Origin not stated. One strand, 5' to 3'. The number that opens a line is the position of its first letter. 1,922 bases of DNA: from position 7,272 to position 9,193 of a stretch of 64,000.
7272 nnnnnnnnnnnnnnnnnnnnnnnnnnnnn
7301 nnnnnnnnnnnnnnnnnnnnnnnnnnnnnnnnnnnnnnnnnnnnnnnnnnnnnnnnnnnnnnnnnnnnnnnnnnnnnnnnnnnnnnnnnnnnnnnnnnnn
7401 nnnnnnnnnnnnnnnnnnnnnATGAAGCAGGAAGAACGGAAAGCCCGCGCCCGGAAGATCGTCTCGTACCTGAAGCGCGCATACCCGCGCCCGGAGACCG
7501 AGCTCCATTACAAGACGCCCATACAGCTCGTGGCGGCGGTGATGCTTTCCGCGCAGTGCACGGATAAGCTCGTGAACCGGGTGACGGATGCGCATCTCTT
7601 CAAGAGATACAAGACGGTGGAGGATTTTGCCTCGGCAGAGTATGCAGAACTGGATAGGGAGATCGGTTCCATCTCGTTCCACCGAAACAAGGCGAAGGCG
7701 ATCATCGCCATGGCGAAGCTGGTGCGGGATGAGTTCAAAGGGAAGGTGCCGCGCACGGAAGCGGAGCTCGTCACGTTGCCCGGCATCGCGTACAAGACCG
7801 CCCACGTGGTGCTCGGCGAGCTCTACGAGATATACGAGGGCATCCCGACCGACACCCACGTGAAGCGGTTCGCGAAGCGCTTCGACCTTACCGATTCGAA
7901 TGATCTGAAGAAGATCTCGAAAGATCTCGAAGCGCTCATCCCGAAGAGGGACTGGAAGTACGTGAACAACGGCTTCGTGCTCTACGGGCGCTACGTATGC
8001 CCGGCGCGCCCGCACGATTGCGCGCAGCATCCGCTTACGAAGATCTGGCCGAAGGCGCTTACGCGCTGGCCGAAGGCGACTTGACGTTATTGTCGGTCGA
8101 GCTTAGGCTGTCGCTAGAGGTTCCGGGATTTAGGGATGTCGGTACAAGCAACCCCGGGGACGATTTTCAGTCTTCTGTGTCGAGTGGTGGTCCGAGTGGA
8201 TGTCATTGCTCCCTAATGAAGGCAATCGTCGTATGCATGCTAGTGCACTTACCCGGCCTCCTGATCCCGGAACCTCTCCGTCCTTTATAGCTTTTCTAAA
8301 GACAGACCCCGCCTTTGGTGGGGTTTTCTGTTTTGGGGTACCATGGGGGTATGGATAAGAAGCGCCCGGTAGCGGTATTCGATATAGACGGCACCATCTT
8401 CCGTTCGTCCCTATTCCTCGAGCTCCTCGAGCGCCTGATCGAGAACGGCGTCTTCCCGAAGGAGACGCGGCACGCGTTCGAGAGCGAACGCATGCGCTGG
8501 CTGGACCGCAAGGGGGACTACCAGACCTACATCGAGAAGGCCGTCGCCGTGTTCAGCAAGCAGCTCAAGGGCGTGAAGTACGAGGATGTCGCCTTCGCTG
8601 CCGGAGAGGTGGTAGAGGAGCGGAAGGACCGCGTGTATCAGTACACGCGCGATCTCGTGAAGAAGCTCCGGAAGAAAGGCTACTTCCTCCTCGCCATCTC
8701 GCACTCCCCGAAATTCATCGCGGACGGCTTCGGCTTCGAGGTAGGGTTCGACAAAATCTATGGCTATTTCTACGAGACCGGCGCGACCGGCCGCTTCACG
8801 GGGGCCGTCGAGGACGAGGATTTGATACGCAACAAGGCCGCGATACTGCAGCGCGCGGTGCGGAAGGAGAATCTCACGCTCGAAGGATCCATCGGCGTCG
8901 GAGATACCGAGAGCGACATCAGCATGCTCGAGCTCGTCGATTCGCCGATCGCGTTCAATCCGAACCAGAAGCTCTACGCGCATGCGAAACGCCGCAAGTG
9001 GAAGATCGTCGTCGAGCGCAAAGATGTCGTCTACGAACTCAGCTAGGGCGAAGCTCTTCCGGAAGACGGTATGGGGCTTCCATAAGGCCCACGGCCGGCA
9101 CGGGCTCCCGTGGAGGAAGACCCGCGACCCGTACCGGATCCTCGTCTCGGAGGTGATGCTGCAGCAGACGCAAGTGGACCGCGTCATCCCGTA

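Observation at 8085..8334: Structured RNA candidate with nested long-range helices and its own terminator between nth and a HAD hydrolase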

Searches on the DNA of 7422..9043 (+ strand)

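Call 4: search_rna_families(source=window, start=8000, end=8420, threshold=evalue, max_evalue=10, show_alignments=3)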
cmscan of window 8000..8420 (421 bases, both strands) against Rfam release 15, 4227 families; matches with E-value up to 10: 1.
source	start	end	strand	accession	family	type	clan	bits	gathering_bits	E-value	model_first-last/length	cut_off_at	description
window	8232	8334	+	RF01772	rnk_pseudo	Cis-reg; leader;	-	18.3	55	1.1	1-108/108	no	Pseudomonas rnk leader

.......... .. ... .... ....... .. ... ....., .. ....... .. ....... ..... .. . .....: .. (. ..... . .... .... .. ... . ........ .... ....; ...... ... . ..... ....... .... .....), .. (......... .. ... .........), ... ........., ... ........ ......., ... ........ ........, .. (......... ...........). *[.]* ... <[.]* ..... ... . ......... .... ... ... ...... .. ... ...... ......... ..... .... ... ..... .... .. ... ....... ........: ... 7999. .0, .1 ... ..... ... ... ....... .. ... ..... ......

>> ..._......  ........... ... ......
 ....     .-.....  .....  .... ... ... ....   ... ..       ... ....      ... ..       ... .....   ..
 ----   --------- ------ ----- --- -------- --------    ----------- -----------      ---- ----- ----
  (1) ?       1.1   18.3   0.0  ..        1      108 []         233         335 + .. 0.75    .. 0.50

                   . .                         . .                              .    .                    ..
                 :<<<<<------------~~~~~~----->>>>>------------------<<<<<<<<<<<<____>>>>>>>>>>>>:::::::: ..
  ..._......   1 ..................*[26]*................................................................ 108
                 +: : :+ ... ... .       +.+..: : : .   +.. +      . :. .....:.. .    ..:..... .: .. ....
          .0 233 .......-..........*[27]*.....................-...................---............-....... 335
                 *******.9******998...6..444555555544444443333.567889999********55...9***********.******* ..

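Call 25: search_rna_families(sources=[L002, L003, L004, L005, L006, L007, L008, L009], threshold=gathering)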
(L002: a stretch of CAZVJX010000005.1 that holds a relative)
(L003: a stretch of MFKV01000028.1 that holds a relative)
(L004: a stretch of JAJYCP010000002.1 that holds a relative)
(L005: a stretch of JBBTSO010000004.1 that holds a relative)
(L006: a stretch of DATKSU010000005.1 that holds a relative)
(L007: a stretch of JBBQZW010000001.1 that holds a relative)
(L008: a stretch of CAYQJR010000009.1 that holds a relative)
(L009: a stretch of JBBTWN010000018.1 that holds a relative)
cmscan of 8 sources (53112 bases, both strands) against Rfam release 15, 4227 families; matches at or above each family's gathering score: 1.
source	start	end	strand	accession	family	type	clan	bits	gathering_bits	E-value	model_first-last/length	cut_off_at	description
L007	3751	3821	+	RF00005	tRNA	Gene; tRNA;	CL00001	59.9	29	1.6e-10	1-71/71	no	tRNA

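Call 80: search_rna_families(sources=[L162, L164, L171, L174, L002], threshold=evalue, max_evalue=10)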
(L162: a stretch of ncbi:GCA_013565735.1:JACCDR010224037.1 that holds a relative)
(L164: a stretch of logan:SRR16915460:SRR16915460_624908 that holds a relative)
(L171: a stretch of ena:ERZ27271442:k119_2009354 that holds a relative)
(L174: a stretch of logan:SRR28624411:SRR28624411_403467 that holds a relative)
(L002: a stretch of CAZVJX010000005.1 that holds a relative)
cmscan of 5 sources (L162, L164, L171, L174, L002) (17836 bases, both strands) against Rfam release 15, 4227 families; matches with E-value up to 10: 3.
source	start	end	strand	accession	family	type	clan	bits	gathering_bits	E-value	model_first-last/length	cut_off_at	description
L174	2963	3026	-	RF02871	ncS54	Gene; sRNA;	-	18.6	43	3.9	1-79/79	no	Burkholderia sRNA 54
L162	3134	3191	+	RF01136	sR28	Gene; snRNA; snoRNA; CD-box;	-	16.4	39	2.1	1-55/55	no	Small nucleolar RNA sR28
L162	3134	3186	+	RF01126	sR41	Gene; snRNA; snoRNA; CD-box;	-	15.5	54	9.9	1-53/53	no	Small nucleolar RNA sR41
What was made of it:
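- On Any Rfam 15 family (4227 models): Call 80 (L162, L164, L171, L174, L002: nothing in the RNA region at E up to 10).
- On 6S RNA (RF00013): Calls 4 and 80.
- Closest known: 6S RNA. Different: No covariance-model match at E up to 10 (calls 4, 80).
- Closest known: Signal recognition particle RNA. Different: No match to the SRP models (calls 4, 80).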

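Call 92: search_with_rna_model(model_id=R1, sources=[L001, L162, L164, L174], max_evalue=0.00025, make_alignment=true)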
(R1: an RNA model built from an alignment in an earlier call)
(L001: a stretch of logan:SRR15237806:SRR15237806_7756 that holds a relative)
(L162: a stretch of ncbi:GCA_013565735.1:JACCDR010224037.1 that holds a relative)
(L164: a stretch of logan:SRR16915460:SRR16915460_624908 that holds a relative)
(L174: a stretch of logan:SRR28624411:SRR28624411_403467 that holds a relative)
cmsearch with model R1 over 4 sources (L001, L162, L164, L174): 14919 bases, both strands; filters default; matches with E-value up to 0.00025: 4.
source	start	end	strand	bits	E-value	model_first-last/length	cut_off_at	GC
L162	1101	1312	+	120.3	8.4e-26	1-123/123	no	0.53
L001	2118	2279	+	92.3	1.7e-19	1-123/123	no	0.54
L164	1746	1945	+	35.7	1e-06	1-123/123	no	0.56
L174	1234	1429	+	25.9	0.00016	1-123/123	no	0.59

Alignment A8: 4 matches aligned to the model, 219 columns, each read 5' to 3' on its own strand. Consensus structure (alignment columns), stored with it:
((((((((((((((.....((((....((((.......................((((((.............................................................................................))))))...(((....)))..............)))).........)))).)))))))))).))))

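Call 94: build_rna_model(alignment_id=A8)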
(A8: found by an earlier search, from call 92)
Model R2 built from alignment A8 (4 sequences, 219 columns); structure: stored with the alignment.
model positions 197; base pairs 31; branch points 1; effective number of sequences 3.55; information 0.59 bits per position. Calibrated on 0.2 Mb of random sequence (short: E-values are rough).
structure used (alignment columns):
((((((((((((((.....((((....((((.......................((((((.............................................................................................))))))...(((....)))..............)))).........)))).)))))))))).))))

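Call 95: search_with_rna_model(model_id=R2, sources=[window, L002, L003, L004, L005, L006, L007, L008, L009, L082, L083, L084, L085, L086, L087, L088, L089, L090, L091, L092, L093, L094, L162, L163, L164, L165, L169, L170, L171, L173, L174, L175], max_evalue=10, show_alignments=0)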
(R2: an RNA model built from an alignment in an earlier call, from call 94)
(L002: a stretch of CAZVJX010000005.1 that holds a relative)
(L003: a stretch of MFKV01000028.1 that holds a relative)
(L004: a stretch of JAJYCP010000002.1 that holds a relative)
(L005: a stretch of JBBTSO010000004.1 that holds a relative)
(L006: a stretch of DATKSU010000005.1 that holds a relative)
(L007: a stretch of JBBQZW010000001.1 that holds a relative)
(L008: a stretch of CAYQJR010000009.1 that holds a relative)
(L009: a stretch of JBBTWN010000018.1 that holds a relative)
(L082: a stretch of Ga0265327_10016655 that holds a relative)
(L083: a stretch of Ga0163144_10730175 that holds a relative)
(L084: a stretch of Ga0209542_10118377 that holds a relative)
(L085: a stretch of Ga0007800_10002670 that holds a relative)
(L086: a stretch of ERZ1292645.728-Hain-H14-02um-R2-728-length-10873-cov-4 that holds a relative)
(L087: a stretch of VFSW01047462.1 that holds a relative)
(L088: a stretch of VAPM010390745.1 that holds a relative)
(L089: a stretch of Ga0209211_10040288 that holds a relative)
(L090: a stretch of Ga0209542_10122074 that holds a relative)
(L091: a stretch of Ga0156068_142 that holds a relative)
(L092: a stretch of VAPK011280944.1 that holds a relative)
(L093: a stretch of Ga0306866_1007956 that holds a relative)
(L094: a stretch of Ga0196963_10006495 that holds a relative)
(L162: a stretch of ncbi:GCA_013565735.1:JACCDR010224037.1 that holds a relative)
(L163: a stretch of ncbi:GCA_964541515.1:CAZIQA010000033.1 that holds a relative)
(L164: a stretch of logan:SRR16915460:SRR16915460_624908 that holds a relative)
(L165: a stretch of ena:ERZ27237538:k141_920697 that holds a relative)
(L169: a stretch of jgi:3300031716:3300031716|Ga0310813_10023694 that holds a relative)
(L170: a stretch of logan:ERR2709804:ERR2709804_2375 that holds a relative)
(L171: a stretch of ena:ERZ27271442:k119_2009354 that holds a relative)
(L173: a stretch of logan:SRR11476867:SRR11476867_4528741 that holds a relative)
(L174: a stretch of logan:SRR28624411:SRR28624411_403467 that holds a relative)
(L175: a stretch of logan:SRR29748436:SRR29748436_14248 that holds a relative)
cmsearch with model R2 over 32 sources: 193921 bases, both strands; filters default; matches with E-value up to 10: 6.
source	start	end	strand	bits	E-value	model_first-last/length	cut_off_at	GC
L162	1101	1312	+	178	7.3e-49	1-197/197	no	0.53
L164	1746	1945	+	154.4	3.2e-42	1-197/197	no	0.56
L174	1234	1429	+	146.6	5.5e-40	1-197/197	no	0.59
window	8116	8277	+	133.7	2.4e-36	1-197/197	no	0.54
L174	1234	1429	-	16.8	0.0028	1-197/197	no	0.59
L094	5239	5258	+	7.4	1.2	1-197/197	no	0.3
